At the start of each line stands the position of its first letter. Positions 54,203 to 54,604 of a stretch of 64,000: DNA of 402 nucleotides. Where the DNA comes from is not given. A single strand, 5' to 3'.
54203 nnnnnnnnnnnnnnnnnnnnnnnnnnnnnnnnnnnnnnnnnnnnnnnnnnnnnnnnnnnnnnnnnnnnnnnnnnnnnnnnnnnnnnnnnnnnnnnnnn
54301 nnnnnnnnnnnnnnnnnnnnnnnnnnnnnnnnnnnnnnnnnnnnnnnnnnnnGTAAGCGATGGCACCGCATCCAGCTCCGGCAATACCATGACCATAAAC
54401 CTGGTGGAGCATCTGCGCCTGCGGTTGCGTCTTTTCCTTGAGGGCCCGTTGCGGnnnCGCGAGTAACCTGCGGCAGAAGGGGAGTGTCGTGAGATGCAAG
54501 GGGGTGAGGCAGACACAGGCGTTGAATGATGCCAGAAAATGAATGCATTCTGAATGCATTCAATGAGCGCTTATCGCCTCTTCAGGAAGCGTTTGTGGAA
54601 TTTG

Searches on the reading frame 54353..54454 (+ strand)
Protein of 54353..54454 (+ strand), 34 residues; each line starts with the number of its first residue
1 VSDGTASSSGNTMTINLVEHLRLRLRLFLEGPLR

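Call 56: search_protein_representatives(alignment_id=A5)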
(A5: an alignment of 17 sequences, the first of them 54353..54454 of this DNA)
Query: 17 sequences, 35 profile positions. Proteins with E-value up to 0.001 (for the whole library): 65; up to 1e-10: 13; up to 1e-30: 0. The best 65 are listed.
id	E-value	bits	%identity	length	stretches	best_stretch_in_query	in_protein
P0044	6.6e-13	64.1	-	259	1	2-35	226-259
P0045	7.2e-13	64.0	-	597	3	2-35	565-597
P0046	1.9e-12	62.6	-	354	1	2-35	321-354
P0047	7.9e-12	60.7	-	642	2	2-35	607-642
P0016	1.1e-11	60.2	-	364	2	2-35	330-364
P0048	1.1e-11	60.2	-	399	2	4-35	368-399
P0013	1.5e-11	59.8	-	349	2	1-35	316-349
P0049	2.0e-11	59.3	-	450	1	2-35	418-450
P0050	2.3e-11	59.2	-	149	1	2-35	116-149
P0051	2.7e-11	59.0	-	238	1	2-35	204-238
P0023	4.4e-11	58.3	-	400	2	5-35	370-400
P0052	5.8e-11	57.9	-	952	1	2-35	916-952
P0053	9.2e-11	57.2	-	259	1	2-35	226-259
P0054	4.8e-10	55.0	-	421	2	4-35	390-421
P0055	8.6e-10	54.1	-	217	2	2-35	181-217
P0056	8.7e-10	54.1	-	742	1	2-35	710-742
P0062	7.2e-09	51.2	-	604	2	5-35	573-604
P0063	1.1e-08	50.6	-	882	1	3-35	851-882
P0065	2.1e-08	49.7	-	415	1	4-34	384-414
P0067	3.0e-08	49.2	-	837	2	3-35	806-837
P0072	8.1e-08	47.8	-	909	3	8-35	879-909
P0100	9.0e-05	38.1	-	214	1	10-34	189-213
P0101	2.6e-04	36.6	-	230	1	18-35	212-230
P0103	4.7e-04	35.8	-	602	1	18-35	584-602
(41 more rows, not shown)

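Call 59: list_cluster_members(proteins=[P0045, P0047, P0052, P0056, P0063, P0067, P0072, P0062, P0065, P0050])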
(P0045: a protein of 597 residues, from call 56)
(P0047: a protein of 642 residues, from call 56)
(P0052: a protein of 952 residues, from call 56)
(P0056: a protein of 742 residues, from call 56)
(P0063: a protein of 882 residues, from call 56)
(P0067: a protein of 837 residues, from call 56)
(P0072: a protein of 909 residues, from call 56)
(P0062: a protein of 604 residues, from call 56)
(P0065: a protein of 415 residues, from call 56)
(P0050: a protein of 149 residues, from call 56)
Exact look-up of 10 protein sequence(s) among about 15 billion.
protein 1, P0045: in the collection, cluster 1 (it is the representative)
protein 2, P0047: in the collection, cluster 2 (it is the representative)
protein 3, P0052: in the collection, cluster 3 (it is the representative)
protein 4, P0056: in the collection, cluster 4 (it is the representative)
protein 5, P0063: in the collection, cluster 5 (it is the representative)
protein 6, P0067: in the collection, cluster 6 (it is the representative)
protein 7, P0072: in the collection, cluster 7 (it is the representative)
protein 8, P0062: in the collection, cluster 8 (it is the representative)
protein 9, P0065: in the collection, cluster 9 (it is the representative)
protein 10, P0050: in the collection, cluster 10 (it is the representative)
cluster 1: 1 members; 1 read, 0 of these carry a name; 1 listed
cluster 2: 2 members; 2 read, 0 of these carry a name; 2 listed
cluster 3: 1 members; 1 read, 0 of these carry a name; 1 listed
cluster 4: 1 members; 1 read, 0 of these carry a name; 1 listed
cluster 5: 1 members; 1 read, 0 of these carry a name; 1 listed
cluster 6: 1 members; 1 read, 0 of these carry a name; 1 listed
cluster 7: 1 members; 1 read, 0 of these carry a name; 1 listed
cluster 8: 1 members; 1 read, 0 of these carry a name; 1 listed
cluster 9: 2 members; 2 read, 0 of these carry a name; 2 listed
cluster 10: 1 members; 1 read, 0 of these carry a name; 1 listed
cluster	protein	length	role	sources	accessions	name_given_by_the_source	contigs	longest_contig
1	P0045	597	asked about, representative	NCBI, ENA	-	-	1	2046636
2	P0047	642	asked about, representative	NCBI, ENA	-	-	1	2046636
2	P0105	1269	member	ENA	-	-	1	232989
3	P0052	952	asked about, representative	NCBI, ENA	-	-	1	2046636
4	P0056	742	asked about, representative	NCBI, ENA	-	-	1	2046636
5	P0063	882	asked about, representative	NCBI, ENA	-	-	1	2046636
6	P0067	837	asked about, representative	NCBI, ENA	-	-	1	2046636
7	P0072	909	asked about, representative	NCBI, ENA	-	-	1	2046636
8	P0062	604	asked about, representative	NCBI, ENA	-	-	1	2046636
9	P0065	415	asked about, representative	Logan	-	-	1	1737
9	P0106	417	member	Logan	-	-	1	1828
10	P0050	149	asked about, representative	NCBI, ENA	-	-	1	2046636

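Call 77: search_protein_families(library=pfam, proteins=[P0105, P0047, P0103, P0101, P0100], max_evalue=0.001)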
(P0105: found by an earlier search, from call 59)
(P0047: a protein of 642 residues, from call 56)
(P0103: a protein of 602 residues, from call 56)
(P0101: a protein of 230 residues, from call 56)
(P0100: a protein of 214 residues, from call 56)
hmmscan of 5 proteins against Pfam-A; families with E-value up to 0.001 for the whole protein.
P0105 (1269 aa): 1 family
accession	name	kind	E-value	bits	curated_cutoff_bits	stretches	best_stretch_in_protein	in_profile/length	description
PF03797.25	Autotransporter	-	4.5e-11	43.4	26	1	973-1202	1-247/255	Autotransporter beta-domain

P0047 (642 aa): 1 family
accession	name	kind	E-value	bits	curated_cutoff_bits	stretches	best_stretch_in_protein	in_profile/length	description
PF17803.7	Cadherin_4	-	0.00019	22.3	25.1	1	37-97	7-65/71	Bacterial cadherin-like domain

P0103 (602 aa): 3 families
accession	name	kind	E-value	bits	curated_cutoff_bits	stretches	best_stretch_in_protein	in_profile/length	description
PF04151.21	PPC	-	8.4e-29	100.7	25.9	4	195-260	1-70/70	Bacterial pre-peptidase C-terminal domain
PF14734.12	DUF4469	-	0.00072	19.9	22.6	0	237-258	62-83/101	Domain of unknown function (DUF4469) with IG-like fold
PF16974.11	NAR2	-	0.0008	19.4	26.6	0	237-263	89-115/142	High-affinity nitrate transporter accessory, Ig-like domain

P0101 (230 aa): 0 families

P0100 (214 aa): 1 family
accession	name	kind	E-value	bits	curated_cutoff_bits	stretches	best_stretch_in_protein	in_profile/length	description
PF00041.27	fn3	-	0.00031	21.3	25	1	114-182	15-72/84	Fibronectin type III domain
